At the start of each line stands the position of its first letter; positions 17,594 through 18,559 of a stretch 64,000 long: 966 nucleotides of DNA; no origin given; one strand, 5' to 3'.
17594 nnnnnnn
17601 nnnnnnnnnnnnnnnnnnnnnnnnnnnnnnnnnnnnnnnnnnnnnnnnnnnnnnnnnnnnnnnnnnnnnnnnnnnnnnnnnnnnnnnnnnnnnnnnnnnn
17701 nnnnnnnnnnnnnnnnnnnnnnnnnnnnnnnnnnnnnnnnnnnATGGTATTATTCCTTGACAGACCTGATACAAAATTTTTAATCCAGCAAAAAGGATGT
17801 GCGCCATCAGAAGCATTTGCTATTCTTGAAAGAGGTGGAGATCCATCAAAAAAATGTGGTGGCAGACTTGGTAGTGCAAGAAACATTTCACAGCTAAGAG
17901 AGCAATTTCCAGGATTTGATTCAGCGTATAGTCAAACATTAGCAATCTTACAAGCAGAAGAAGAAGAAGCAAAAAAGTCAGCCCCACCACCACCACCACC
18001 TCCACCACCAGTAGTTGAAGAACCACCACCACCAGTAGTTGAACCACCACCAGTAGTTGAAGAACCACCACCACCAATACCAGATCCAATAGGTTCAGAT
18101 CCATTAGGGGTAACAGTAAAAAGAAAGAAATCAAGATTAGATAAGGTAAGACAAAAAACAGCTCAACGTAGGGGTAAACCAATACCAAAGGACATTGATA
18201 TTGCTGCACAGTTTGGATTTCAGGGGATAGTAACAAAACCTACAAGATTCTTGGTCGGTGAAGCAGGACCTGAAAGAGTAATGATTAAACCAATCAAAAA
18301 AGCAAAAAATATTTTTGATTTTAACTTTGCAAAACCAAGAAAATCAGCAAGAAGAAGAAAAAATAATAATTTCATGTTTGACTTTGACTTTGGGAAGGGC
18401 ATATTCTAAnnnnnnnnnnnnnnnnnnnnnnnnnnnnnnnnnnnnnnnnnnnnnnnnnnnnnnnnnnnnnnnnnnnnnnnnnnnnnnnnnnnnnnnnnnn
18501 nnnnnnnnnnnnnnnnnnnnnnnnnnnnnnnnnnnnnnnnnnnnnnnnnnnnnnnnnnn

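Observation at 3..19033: Family of small, very basic proteins ending in Gly/Asp-Phe-Phe and carrying FDF/FxF motifs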

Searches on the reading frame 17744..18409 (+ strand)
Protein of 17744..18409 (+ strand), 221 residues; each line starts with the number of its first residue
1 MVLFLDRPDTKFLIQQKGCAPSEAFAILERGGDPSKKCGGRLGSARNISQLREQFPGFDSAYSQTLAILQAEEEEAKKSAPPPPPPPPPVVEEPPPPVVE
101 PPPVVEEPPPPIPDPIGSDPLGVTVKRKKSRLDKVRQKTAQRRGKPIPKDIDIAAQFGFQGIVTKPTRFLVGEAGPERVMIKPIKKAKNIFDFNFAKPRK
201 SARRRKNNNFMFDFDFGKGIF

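Call 6: search_protein_families(library=pfam, proteins=[window:17744-18409:+], max_evalue=0.1)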
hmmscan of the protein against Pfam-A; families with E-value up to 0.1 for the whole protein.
window:17744-18409:+ (221 aa): 0 families

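Call 11: search_protein_families(library=phrogs, proteins=[window:17744-18409:+], max_evalue=0.1)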
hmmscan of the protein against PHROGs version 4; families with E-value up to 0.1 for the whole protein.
window:17744-18409:+ (221 aa): 0 families

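Call 12: find_homologous_proteins(query=window:17744-18409:+, max_evalue=0.001)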
Query window:17744-18409:+ (221 aa): 5 proteins with E <= 0.001 among 8000 candidates.
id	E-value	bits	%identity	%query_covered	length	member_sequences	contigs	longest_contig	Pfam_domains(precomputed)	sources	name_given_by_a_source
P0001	3.5e-78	281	56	100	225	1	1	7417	-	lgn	-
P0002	1.1e-62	230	53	100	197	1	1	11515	-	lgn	-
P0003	7.7e-20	90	36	34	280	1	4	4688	-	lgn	-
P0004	5.3e-16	77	39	97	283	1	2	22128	-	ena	-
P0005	7.2e-4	37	53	7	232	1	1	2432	PF13432.13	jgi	jgi:tetratricopeptide (TPR) repeat protein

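Call 14: find_encoding_contigs(protein=P0004, flank=10000, max_places=4)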
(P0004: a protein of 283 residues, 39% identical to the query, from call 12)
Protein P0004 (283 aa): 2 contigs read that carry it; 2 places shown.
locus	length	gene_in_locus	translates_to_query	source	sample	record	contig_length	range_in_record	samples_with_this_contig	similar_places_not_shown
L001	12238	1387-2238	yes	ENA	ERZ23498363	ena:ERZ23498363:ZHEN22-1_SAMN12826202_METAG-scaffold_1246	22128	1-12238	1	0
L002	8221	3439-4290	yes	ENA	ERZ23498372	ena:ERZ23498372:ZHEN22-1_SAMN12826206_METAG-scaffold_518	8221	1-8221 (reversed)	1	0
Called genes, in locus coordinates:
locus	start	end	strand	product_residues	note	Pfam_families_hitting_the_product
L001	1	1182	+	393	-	?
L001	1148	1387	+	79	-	-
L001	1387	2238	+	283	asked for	-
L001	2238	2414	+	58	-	-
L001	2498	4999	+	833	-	-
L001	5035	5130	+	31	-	-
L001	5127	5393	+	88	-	-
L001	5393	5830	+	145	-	-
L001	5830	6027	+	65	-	-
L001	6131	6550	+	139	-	-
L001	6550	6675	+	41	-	-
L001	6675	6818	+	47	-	-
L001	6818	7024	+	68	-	-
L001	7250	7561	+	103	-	-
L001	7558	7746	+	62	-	-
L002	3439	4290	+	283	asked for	-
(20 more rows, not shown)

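Call 15: find_encoding_contigs(protein=P0002, flank=10000, max_places=4)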
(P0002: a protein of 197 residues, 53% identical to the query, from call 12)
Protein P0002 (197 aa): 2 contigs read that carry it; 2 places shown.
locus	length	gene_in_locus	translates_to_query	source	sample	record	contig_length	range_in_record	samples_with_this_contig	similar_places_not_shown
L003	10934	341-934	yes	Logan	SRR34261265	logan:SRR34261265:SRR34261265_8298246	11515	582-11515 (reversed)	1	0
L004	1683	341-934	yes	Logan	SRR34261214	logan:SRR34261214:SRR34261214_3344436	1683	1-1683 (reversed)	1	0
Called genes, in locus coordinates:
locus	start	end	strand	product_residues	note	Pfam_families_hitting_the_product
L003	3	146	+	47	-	?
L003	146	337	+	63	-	-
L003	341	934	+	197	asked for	-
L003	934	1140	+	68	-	-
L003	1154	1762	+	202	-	-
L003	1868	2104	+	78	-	-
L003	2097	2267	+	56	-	-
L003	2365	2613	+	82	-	-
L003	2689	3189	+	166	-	-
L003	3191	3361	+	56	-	-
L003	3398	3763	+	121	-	-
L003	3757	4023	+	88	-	-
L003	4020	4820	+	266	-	PF10127:RlaP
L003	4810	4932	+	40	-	-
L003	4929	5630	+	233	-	PF07505:DUF5131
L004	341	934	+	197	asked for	-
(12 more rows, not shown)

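Call 16: find_encoding_contigs(protein=P0001, flank=10000, max_places=4)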
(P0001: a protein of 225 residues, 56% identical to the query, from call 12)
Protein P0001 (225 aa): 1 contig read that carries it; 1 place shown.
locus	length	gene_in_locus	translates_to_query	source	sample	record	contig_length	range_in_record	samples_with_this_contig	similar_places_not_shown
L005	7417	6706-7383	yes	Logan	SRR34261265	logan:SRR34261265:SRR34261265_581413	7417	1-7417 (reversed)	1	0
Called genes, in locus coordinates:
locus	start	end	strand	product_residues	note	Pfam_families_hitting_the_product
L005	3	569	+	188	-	?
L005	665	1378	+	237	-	-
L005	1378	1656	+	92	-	-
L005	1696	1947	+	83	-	-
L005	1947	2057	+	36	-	-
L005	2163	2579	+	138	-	-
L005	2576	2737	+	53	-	-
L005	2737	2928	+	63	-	-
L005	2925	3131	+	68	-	-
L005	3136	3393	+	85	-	-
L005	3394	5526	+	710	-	-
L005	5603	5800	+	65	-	-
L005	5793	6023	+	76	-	-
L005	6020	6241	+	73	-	-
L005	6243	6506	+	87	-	-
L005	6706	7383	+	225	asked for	-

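Call 26: find_related_loci(query=A1, collection=genome_contigs, flank=10000)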
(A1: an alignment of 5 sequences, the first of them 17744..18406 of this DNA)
Query A1 (221 aa) in genome_contigs; peptide patterns used: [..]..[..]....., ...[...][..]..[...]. (x = any residue, [..] = any of these).
45 stretches matched a pattern, but none encodes a relative of the query by tblastn (E <= 1e-3).

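Call 27: find_related_loci(query=A1, collection=viral_contigs, flank=10000)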
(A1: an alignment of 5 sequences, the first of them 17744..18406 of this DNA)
Query A1 (221 aa) in viral_contigs; peptide patterns used: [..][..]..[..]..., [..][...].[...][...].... (x = any residue, [..] = any of these).
45 stretches matched a pattern, but none encodes a relative of the query by tblastn (E <= 1e-3).

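Call 28: find_related_loci(query=A1, collection=metagenome_contigs, flank=10000)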
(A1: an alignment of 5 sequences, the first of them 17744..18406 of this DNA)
Query A1 (221 aa) in metagenome_contigs; peptide patterns used: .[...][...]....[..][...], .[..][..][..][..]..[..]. (x = any residue, [..] = any of these).
282 stretches matched a pattern; 4 encode a relative of the query (tblastn E <= 1e-3); 4 distinct loci.
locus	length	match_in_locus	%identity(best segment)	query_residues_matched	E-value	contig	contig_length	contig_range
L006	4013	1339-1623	48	125-216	2e-19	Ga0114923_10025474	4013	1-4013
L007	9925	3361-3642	47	126-216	3e-18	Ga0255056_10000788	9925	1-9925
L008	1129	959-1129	56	126-177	1e-15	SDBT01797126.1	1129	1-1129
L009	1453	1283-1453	56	126-177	3e-15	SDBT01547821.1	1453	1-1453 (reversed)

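Call 30: search_solved_structures(query=A1, max_evalue=10, show_alignments=3)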
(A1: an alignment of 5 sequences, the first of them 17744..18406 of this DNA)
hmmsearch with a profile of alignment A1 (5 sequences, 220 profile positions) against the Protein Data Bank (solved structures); distinct sequences matched with E-value up to 10: 10.
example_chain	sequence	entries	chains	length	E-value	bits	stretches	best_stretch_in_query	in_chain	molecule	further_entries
8r2o_A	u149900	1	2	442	0.011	18.7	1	44-97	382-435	Maltodextrin-binding protein,Huntingtin, myristoylated N-terminal fragment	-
3io4_A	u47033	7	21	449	0.014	18.3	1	45-98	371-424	Maltose-binding periplasmic protein,Huntingtin fusion protein | Maltose-binding periplasmic protein, HUNTINGTIN FUSION PROTEIN | Maltose-binding protein, huntin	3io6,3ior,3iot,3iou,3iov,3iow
8jgu_A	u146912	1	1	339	0.27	14.1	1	4-51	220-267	Exopolyphosphatase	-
8jgt_A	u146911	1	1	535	0.49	13.3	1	4-51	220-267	Exopolyphosphatase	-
8jgo_A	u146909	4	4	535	0.49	13.3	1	4-51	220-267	Exopolyphosphatase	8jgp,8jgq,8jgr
9njt_A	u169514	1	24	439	0.63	13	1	72-145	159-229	Dihydrolipoyllysine-residue succinyltransferase component of 2-oxoglutarate dehydrogenase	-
1ml8_A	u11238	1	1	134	1.6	11.6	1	11-52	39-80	hypothetical protein (crp region)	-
9v10_Ia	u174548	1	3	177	4.5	10.2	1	69-117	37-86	Protein SPMIP1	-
9h2j_N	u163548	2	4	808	6.2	9.7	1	77-197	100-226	Protein Ac66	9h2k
4iqj_M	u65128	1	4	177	6.3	9.7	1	72-110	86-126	DNA polymerase III subunit gamma/tau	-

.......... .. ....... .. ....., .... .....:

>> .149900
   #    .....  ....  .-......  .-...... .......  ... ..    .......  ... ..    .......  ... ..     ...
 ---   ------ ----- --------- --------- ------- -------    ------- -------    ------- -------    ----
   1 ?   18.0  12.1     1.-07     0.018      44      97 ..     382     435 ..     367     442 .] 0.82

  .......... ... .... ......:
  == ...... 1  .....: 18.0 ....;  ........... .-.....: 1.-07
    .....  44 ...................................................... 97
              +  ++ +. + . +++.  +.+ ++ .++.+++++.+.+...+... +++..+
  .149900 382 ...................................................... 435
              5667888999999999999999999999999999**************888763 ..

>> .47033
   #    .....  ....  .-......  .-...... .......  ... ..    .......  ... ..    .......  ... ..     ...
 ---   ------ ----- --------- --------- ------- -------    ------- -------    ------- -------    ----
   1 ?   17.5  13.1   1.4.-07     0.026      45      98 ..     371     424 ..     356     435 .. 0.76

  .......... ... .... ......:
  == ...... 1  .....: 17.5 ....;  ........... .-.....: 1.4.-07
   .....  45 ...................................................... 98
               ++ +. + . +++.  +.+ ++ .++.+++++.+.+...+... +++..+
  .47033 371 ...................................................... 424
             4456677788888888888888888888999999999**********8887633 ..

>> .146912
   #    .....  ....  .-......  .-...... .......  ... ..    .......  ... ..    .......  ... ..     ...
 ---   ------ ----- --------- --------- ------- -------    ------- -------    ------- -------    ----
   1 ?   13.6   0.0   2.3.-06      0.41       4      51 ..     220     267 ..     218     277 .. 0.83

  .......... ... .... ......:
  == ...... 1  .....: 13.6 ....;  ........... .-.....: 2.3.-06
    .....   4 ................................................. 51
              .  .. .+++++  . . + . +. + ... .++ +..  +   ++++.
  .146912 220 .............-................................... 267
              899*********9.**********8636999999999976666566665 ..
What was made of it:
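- Tried and rejected: Profile search against PDB sequences: only Pro-rich low-complexity matches (call 30).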

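Call 56: search_protein_representatives(alignment_id=A1)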
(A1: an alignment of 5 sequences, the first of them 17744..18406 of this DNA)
Query: 5 sequences, 220 profile positions. Proteins with E-value up to 0.001 (for the whole library): 267; up to 1e-10: 14; up to 1e-30: 2. The best 150 are listed.
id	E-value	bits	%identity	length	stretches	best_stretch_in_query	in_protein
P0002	4.0e-88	311.2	-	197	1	1-220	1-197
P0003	2.2e-70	253.2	-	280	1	1-218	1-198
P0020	1.8e-27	112.8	-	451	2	98-193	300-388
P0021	5.9e-27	111.2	-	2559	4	152-183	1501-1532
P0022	4.7e-26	108.2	-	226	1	4-194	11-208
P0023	1.2e-22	97.2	-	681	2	82-216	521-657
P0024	3.4e-19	85.8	-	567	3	127-187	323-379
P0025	2.4e-16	76.5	-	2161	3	152-201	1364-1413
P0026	1.8e-13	67.1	-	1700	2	154-187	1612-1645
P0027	8.8e-13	64.8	-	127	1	127-207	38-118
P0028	1.4e-11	60.9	-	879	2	152-182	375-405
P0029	6.3e-11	58.8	-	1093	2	152-187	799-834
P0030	8.2e-11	58.4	-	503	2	126-185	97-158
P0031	9.9e-11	58.1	-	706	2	152-206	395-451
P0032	1.9e-10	57.2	-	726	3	157-187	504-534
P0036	2.9e-10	56.6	-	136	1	85-195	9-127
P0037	3.2e-10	56.5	-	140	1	137-213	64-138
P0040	8.8e-10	55.0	-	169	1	121-216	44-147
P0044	2.0e-09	53.9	-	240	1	126-194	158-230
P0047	3.7e-09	53.0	-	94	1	148-187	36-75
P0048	7.0e-09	52.1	-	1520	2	152-185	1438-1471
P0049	7.1e-09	52.1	-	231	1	141-185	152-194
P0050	7.5e-09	52.0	-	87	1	137-195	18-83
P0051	8.0e-09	51.9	-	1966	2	153-185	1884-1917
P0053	1.3e-08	51.3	-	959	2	154-184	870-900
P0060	4.1e-08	49.6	-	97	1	145-196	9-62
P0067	1.7e-07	47.6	-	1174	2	149-184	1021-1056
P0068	2.2e-07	47.2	-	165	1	123-216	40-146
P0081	9.9e-07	45.1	-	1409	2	149-184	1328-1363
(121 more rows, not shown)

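Call 57: search_protein_families(library=pfam, proteins=[P0026, P0029, P0048, P0051, P0053, P0067, P0081], max_evalue=0.001)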
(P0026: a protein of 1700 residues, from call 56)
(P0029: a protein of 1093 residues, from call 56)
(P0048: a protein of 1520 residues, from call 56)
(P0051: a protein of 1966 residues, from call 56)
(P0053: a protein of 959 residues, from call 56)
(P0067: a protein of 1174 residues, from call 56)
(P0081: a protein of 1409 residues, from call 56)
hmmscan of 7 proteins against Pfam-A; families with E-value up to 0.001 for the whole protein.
P0026 (1700 aa): 1 family
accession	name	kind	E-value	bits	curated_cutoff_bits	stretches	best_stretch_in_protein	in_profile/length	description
PF10157.14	BORCS6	-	0.0005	20.6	35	0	1150-1228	11-85/101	BLOC-1-related complex sub-unit 6 C-terminal helix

P0029 (1093 aa): 1 family
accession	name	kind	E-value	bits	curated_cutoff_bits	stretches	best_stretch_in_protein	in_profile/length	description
PF10145.14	PhageMin_Tail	-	7.4e-46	157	33.2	1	97-296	1-201/201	Phage-related minor tail protein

P0048 (1520 aa): 0 families

P0051 (1966 aa): 0 families

P0053 (959 aa): 0 families

P0067 (1174 aa): 1 family
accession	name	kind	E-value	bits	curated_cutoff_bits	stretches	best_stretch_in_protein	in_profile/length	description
PF21277.2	T6SS_VgrG3-like_C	-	1.3e-52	178.9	27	1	824-1002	2-180/183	Type VI secretion system spike protein VgrG3-like, C-terminal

P0081 (1409 aa): 0 families

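Call 58: search_protein_families(library=phrogs, proteins=[P0026, P0029, P0048, P0051, P0053, P0067, P0081], max_evalue=0.00001)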
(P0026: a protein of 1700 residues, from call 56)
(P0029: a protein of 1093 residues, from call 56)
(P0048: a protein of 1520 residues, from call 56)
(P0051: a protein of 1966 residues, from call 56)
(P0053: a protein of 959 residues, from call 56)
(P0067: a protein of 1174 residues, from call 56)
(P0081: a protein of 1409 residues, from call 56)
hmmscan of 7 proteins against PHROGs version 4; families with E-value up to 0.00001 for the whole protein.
P0026 (1700 aa): 1 family
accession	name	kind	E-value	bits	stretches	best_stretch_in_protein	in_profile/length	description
phrog_1272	-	tail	2.5e-09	36.4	0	197-902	569-1302/1606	tail length tape measure protein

P0029 (1093 aa): 27 families (the best 25 are shown)
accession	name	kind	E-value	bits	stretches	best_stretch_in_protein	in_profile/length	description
phrog_1533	-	tail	1.1e-96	325.9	1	38-529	218-631/1688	tail length tape measure protein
phrog_4704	-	tail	1.2e-74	253.2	1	66-383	213-528/625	tail length tape measure protein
phrog_28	-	tail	2.6e-71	242.6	1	39-408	246-614/1228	tail length tape measure protein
phrog_9696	-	tail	7.5e-64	217.1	1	5-371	5-365/1415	tail length tape measure protein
phrog_991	-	tail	3.8e-62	211.4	1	4-373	232-597/1966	tail length tape measure protein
phrog_1272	-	tail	8.4e-61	207.1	1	32-537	212-657/1606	tail length tape measure protein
phrog_19074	-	unknown function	7.4e-58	197.4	1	59-371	142-454/1384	-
phrog_5218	-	unknown function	2.8e-53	182.5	1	21-371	189-564/1599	-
phrog_1293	-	tail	2.1e-52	179.3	1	25-508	142-587/1424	tail length tape measure protein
phrog_5493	-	tail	1.3e-49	170.4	1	21-364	27-376/1102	tail length tape measure protein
phrog_16692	-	unknown function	1e-47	164.3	1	53-356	161-478/1107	-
phrog_167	-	tail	4.1e-44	151.7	1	39-725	265-725/1555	tail length tape measure protein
phrog_38390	-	tail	1e-40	140.7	1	7-369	5-350/1029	tail length tape measure protein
phrog_28420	-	tail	4.1e-37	128.7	1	46-359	33-332/906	tail length tape measure protein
phrog_9228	-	tail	2e-27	97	1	26-370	168-500/1425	tail length tape measure protein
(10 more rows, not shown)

P0048 (1520 aa): 3 families
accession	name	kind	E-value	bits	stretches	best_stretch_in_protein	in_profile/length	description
phrog_1272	-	tail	1.9e-32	113.1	2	118-658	559-1019/1606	tail length tape measure protein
phrog_58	-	tail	7e-30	105.2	3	30-496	408-863/1544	tail length tape measure protein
phrog_305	-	tail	5.6e-15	56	2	311-702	285-696/1001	tail length tape measure protein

P0051 (1966 aa): 1 family
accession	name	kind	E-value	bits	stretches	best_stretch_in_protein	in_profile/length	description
phrog_1204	-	tail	5.2e-07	28.9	1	1034-1492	384-760/1483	tail protein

P0053 (959 aa): 0 families

P0067 (1174 aa): 2 families
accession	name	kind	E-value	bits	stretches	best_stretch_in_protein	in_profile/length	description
phrog_34863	-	unknown function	3e-50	172.2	1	820-1022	543-749/966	-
phrog_26249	-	unknown function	7.5e-20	71.1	1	787-1010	1426-1663/1925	-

P0081 (1409 aa): 1 family
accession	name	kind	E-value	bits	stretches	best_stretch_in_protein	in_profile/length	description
phrog_1272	-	tail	2.5e-17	63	1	635-1019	768-1087/1606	tail length tape measure protein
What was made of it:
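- On Tail tape measure protein: Profile hits include Pfam- and PHROG-confirmed tape measures (calls 56-58).
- Closest known: Phage tail tape measure proteins. Same: Four of the seven large hits tested are tape measure proteins and one is a tail protein (calls 56-58).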

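Call 61: search_protein_families(library=pfam, proteins=[P0050, P0044, P0036, P0047, P0049, P0037, P0040, P0060, P0068, P0020], max_evalue=0.1)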
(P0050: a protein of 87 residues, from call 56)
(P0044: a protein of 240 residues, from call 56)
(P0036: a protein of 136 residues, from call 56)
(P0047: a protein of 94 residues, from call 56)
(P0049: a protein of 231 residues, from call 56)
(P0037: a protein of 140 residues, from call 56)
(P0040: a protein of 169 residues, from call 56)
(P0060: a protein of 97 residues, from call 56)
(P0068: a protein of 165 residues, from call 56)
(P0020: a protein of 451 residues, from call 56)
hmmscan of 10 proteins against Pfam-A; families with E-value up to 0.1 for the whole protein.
P0050 (87 aa): 0 families

P0044 (240 aa): 0 families

P0036 (136 aa): 0 families

P0047 (94 aa): 4 families
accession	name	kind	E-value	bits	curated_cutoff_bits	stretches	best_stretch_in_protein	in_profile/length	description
PF14803.11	Zn_ribbon_Nudix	-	0.015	15.6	25.6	1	9-35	3-29/34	Nudix N-terminal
PF13920.12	zf-C3HC4_3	-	0.015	15.5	27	1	6-37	2-32/49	Zinc finger, C3HC4 type (RING finger)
PF09723.15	Zn_ribbon_8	-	0.076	13.5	34.4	0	8-36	7-34/41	Zinc ribbon domain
PF24458.1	DUF7573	-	0.082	13.3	30.2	0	6-35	11-37/39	Domain of unknown function (DUF7573)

P0049 (231 aa): 1 family
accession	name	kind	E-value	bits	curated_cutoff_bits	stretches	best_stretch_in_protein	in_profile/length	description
PF04467.17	DUF483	-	0.046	14.2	25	0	89-144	37-95/122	Protein of unknown function (DUF483)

P0037 (140 aa): 0 families

P0040 (169 aa): 1 family
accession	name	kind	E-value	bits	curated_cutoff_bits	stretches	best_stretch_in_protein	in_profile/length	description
PF08397.16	IMD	-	0.069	13.1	26.2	0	35-85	103-153/219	IRSp53/MIM homology domain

P0060 (97 aa): 0 families

P0068 (165 aa): 0 families

P0020 (451 aa): 0 families

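Call 62: find_encoding_contigs(protein=P0044, flank=10000, max_places=3)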
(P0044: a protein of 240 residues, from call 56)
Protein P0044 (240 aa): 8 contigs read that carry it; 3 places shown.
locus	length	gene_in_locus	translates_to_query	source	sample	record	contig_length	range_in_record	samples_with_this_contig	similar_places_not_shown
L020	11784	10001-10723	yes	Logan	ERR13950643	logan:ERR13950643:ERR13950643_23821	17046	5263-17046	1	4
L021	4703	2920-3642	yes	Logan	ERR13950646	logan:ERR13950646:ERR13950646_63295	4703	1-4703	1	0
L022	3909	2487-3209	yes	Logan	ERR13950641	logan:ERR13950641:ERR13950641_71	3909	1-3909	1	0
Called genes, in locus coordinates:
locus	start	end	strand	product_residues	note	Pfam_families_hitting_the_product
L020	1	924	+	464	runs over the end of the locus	-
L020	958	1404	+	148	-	-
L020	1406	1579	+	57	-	-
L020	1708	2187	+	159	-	PF05869:Dam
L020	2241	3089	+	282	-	-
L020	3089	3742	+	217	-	-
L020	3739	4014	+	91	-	-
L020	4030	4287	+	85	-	-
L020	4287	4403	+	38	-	-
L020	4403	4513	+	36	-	-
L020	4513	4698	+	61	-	-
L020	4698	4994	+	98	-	-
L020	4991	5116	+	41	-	-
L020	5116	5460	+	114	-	-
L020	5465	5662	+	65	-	-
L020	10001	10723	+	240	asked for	-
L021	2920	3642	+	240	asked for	-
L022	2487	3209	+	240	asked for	-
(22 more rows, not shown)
